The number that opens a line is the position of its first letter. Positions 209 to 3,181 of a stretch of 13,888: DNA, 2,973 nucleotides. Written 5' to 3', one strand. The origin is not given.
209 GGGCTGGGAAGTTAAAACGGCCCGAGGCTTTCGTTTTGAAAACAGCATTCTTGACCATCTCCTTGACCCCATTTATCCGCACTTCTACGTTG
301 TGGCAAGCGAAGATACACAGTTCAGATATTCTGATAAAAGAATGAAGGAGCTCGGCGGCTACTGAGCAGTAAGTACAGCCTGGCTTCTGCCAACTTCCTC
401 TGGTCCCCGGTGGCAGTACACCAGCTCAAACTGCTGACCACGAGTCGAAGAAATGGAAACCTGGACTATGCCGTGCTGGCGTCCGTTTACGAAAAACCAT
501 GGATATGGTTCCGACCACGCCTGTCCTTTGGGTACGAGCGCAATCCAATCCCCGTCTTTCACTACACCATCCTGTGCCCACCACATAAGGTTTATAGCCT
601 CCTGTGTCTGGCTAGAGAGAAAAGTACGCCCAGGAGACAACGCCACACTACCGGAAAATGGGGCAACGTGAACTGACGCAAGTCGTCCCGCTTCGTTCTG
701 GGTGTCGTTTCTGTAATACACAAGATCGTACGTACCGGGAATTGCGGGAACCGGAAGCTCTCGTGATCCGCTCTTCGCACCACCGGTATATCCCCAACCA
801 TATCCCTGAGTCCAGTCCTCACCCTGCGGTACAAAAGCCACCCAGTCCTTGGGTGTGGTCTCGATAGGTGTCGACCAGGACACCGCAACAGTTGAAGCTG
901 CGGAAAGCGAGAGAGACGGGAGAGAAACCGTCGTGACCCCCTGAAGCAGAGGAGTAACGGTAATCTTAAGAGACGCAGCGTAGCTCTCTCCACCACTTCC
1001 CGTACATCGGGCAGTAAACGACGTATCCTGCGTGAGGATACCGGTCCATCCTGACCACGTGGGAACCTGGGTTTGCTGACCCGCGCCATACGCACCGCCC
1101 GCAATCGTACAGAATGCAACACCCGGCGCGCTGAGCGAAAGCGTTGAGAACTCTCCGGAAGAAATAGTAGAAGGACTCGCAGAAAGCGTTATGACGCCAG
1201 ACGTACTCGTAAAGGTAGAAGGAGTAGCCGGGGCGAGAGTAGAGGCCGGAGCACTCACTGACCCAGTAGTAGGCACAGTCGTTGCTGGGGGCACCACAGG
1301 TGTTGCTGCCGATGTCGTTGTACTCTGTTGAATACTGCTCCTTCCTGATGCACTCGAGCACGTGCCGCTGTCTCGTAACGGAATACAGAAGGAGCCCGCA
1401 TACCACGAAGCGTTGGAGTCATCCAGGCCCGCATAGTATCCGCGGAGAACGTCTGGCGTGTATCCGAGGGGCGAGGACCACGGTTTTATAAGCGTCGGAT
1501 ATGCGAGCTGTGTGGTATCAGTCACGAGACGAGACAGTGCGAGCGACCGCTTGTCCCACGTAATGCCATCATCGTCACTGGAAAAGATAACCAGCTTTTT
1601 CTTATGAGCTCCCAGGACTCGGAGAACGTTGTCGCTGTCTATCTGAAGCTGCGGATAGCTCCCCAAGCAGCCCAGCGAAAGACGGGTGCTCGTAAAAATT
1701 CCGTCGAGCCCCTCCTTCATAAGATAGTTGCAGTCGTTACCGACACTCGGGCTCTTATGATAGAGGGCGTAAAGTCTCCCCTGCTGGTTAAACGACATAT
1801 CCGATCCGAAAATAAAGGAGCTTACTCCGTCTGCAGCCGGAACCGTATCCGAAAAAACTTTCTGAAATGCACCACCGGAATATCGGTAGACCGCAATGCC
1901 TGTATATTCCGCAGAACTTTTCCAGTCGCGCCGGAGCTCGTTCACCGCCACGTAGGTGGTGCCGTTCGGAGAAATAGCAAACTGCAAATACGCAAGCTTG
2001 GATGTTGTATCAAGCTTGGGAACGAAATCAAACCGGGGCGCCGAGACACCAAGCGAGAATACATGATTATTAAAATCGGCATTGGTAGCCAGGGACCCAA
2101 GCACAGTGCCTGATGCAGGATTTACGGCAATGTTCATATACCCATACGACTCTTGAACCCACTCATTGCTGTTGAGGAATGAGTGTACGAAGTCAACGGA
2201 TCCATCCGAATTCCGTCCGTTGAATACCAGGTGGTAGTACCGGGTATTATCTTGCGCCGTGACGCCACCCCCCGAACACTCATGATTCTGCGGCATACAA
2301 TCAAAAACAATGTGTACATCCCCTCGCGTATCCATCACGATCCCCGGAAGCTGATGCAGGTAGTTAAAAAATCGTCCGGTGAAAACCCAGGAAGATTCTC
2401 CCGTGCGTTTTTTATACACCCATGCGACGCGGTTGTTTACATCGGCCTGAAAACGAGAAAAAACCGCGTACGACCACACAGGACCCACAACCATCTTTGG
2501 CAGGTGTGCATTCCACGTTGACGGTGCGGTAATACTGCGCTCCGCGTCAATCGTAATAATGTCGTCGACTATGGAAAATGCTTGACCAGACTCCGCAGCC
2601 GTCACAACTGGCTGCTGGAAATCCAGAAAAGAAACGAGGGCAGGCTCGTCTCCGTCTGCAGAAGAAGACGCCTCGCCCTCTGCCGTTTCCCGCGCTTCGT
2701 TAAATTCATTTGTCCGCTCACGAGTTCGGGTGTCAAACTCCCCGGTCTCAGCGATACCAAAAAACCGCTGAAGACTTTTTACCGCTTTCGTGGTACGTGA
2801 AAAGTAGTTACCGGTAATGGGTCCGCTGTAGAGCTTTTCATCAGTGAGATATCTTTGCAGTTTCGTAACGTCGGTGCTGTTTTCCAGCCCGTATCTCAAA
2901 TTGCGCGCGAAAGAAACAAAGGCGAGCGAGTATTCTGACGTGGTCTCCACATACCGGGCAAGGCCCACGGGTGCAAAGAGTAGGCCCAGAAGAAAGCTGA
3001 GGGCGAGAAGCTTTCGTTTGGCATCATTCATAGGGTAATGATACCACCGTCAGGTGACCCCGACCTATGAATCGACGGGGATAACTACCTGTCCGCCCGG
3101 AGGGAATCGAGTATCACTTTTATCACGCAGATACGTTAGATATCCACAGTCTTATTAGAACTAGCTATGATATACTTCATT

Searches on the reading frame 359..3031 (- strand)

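Call 3: search_protein_families(library=pfam, proteins=[window:359-3031:-], max_evalue=0.1)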
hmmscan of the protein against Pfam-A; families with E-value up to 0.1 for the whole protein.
window:359-3031:- (890 aa): 1 family
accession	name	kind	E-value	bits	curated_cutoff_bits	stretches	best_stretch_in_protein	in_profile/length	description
PF01471.23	PG_binding_1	-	2e-12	47.5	23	1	52-105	2-55/57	Putative peptidoglycan binding domain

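Call 5: search_protein_families(library=ncbifam, proteins=[window:359-3031:-], max_evalue=0.01)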
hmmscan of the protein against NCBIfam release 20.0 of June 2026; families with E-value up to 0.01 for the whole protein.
window:359-3031:- (890 aa): 2 families
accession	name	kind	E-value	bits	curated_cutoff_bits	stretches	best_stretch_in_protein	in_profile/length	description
TIGR02869.1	spore_SleB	equivalog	6.9e-05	22.8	236.5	1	45-119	7-80/201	spore cortex-lytic enzyme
TIGR03979.1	His_Ser_Rich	equivalog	0.0011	18.9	121.65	1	54-103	133-182/190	His-Xaa-Ser repeat protein HxsA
